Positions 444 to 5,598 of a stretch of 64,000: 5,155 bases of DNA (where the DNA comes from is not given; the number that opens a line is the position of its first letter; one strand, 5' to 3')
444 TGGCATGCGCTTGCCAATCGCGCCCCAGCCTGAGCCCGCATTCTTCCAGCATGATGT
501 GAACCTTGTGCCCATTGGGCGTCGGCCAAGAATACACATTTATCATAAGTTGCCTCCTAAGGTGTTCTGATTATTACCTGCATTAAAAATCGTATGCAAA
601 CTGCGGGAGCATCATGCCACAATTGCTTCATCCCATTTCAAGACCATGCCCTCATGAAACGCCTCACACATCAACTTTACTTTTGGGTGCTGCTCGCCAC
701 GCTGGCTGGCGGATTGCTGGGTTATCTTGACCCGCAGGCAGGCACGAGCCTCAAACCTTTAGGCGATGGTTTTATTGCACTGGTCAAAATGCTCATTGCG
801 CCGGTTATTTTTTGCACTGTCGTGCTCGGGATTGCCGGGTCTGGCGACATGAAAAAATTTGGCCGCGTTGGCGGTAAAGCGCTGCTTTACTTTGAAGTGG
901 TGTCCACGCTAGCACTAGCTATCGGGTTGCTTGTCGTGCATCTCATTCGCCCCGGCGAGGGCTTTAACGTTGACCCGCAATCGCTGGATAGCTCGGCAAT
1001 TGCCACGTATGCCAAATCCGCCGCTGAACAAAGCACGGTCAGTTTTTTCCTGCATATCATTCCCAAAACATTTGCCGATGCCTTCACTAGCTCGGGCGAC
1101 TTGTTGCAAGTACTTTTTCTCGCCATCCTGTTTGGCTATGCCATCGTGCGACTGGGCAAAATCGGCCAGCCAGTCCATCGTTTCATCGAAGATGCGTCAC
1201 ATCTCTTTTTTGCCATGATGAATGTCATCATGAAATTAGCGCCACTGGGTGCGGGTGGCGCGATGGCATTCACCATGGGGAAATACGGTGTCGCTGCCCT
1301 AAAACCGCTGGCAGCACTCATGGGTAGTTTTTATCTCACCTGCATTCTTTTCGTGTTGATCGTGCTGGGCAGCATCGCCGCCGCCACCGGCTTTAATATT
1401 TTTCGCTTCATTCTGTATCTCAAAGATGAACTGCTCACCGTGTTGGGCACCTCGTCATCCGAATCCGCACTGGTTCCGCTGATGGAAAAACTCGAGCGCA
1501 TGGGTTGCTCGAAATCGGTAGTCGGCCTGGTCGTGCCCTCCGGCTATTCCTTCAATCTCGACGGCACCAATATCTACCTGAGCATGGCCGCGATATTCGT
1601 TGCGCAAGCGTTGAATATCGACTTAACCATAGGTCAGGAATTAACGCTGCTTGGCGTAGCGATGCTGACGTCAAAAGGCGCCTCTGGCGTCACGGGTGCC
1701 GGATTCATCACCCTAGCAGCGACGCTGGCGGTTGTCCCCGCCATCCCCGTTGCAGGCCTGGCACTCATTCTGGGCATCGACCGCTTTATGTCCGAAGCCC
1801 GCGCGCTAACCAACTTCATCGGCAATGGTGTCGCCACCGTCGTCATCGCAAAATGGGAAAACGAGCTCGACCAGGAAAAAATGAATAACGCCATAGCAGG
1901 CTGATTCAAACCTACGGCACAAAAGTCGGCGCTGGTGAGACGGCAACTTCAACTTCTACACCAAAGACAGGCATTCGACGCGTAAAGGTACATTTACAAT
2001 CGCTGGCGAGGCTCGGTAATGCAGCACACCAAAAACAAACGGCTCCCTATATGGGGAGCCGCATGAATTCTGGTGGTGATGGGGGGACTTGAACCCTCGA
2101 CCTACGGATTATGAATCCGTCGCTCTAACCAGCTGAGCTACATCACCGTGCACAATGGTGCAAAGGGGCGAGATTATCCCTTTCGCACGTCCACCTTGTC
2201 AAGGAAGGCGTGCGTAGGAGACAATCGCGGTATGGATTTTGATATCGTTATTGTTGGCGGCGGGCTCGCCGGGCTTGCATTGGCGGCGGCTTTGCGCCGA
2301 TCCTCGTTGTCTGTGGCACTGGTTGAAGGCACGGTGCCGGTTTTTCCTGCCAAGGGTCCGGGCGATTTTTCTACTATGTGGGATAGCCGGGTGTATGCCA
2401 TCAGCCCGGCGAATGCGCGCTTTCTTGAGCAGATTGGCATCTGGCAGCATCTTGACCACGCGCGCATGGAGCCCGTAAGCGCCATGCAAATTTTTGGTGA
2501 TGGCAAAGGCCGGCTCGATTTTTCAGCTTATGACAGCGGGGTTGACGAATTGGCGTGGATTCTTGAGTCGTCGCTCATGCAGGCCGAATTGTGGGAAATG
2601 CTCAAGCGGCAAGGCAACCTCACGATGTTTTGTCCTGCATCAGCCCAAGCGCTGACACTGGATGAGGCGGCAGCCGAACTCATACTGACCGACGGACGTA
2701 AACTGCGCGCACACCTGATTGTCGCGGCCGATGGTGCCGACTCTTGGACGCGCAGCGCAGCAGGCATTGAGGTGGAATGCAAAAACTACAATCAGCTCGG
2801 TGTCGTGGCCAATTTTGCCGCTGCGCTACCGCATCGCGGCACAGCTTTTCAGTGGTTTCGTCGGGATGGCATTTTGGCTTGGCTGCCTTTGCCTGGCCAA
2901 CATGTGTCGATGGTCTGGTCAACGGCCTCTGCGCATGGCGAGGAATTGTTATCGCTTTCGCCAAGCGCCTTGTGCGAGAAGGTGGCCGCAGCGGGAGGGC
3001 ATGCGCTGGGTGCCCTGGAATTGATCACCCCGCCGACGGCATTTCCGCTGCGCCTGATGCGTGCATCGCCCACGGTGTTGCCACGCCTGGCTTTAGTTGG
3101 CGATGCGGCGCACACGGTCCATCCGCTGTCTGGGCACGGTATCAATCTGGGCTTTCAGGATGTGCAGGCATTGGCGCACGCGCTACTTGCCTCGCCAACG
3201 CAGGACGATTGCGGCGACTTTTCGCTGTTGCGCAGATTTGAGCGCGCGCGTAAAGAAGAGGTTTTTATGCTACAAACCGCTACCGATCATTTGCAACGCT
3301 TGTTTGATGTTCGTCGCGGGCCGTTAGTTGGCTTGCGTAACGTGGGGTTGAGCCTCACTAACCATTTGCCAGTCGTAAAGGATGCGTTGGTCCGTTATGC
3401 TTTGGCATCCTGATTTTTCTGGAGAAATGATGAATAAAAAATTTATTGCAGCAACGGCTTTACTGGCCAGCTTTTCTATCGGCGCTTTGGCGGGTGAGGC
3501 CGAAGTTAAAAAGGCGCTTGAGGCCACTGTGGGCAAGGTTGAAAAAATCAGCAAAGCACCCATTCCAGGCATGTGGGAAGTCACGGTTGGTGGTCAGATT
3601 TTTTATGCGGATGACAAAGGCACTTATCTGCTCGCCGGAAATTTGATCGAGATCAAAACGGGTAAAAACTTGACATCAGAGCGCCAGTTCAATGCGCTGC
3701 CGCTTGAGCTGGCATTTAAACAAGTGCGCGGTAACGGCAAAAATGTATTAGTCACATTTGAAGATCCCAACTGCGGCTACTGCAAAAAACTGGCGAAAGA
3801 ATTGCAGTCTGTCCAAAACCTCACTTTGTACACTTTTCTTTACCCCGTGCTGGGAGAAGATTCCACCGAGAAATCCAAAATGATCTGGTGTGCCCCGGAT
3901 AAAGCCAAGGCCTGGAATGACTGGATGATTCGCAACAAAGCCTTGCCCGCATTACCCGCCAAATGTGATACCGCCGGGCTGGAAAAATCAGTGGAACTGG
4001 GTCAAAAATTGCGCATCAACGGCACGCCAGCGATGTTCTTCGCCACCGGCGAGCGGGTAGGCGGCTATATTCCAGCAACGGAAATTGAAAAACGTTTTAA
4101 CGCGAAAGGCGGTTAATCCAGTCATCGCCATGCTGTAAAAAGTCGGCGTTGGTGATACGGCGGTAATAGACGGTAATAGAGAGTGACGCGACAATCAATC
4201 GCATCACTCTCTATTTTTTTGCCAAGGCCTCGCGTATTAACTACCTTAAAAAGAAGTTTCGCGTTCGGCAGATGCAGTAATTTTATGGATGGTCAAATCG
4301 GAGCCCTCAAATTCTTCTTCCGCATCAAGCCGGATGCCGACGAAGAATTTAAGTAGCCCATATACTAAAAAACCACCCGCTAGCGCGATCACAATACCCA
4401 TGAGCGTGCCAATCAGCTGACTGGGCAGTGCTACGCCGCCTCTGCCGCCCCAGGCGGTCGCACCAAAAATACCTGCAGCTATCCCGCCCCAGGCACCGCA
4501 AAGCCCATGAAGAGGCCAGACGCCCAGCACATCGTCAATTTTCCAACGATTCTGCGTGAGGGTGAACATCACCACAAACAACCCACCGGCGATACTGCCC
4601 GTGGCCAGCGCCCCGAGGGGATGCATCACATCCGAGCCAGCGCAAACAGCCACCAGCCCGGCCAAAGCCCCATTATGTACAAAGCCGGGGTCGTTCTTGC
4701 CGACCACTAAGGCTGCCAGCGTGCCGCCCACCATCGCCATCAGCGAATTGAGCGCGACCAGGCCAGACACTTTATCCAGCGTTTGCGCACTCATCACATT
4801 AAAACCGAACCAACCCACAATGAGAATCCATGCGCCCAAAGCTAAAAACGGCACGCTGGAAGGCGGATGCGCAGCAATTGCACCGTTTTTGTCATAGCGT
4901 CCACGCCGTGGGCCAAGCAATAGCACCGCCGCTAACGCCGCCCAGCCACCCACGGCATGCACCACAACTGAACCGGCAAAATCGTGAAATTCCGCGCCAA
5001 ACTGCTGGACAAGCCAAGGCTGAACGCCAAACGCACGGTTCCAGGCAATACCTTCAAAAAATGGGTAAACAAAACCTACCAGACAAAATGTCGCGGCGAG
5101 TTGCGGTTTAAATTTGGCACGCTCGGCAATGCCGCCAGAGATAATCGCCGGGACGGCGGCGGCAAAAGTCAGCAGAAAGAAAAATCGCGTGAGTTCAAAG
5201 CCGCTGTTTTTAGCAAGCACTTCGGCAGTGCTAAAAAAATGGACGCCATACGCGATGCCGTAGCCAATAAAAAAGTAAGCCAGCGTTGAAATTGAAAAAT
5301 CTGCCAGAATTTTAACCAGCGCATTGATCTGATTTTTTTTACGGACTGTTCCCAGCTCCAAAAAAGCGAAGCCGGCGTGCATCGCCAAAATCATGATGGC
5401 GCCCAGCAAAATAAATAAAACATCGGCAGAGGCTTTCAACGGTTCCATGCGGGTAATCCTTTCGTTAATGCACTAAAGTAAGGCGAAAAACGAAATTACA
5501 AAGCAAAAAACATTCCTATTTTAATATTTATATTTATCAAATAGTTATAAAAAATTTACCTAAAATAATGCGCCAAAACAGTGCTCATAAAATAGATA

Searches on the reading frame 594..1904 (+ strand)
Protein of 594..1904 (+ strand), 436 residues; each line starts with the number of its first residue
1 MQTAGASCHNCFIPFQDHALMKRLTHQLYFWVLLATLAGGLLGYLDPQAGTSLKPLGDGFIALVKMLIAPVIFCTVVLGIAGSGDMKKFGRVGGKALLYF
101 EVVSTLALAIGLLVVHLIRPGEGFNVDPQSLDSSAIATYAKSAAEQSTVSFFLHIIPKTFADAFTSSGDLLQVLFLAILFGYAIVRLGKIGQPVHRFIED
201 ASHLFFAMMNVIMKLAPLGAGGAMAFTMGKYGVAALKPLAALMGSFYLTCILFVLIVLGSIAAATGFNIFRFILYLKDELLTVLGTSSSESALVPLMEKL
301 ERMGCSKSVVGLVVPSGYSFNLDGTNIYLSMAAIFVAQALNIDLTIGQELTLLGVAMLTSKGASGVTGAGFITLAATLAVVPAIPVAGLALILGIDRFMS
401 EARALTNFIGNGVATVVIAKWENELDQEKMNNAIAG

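Call 9: search_protein_families(library=pfam, proteins=[window:594-1904:+])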
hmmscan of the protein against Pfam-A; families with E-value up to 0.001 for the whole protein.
window:594-1904:+ (436 aa): 1 family
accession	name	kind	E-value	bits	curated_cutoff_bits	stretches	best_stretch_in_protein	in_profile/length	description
PF00375.23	SDF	-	4.5e-106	355.6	27.9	1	28-421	1-387/387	Sodium:dicarboxylate symporter family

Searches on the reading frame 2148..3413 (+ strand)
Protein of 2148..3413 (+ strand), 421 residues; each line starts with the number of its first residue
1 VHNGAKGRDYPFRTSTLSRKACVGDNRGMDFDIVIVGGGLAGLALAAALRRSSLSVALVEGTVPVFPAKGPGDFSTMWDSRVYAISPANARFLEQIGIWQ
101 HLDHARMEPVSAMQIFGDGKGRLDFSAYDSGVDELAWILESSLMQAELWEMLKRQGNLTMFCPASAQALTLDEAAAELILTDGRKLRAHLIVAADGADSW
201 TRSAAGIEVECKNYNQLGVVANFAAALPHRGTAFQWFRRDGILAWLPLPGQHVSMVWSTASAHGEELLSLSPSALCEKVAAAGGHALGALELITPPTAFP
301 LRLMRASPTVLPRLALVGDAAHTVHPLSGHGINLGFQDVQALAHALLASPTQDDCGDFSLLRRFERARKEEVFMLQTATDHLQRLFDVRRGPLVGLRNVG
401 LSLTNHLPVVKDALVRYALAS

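Call 9: search_protein_families(library=pfam, proteins=[window:2148-3413:+])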
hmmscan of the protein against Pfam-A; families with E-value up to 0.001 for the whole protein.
window:2148-3413:+ (421 aa): 9 families
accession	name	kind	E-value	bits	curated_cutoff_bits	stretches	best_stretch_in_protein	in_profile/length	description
PF01494.25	FAD_binding_3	-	2.2e-25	90.1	22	1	31-349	2-321/349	FAD binding domain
PF07992.20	Pyr_redox_2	-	2.2e-09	37.6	26.1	1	31-64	1-36/291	Pyridine nucleotide-disulphide oxidoreductase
PF05834.18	Lycopene_cycl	-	1.3e-08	34.8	23.4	1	32-67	1-39/380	Lycopene cyclase protein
PF08491.16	SE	-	1.6e-05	24.6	20.1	1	300-393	118-212/276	Squalene epoxidase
PF00890.30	FAD_binding_2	-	2.1e-05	24.4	20.4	1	32-63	1-32/414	FAD binding domain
PF13450.12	NAD_binding_8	-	0.00014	22.5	21.9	1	35-60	1-26/68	NAD(P)-binding Rossmann-like domain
PF01134.28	GIDA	-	0.0003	20.4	22.1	0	32-60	1-29/391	Glucose inhibited division protein A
PF01266.30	DAO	-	0.0004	20.5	27.9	1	32-61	1-30/353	FAD dependent oxidoreductase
PF04820.20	Trp_halogenase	-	0.00074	18.9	21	0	32-72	1-43/458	Tryptophan halogenase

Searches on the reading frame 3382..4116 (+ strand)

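Call 9: search_protein_families(library=pfam, proteins=[window:3382-4116:+])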
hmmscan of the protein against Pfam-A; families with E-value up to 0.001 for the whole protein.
window:3382-4116:+ (244 aa): 4 families
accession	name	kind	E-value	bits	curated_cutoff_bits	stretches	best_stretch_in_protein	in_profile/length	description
PF13098.12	Thioredoxin_2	-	2.6e-28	98.8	27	1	116-238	2-103/104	Thioredoxin-like domain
PF10411.14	DsbC_N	-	6.4e-22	77.4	25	1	35-98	3-69/70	Disulfide bond isomerase protein N-terminal domain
PF00085.26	Thioredoxin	-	6.2e-05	23.4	23.5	0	114-146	13-45/103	Thioredoxin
PF13899.12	Thioredoxin_7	-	0.00066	20.2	27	0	108-142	6-40/83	Thioredoxin-like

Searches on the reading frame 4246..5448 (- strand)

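Call 41: search_protein_families(library=pfam, proteins=[window:4246-5448:-], max_evalue=0.00001)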
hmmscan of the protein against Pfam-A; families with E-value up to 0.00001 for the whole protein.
window:4246-5448:- (400 aa): 1 family
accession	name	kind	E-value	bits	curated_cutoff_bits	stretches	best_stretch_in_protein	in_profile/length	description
PF00909.26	Ammonium_transp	-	3.2e-89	299.9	23.2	1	12-391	2-397/399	Ammonium Transporter Family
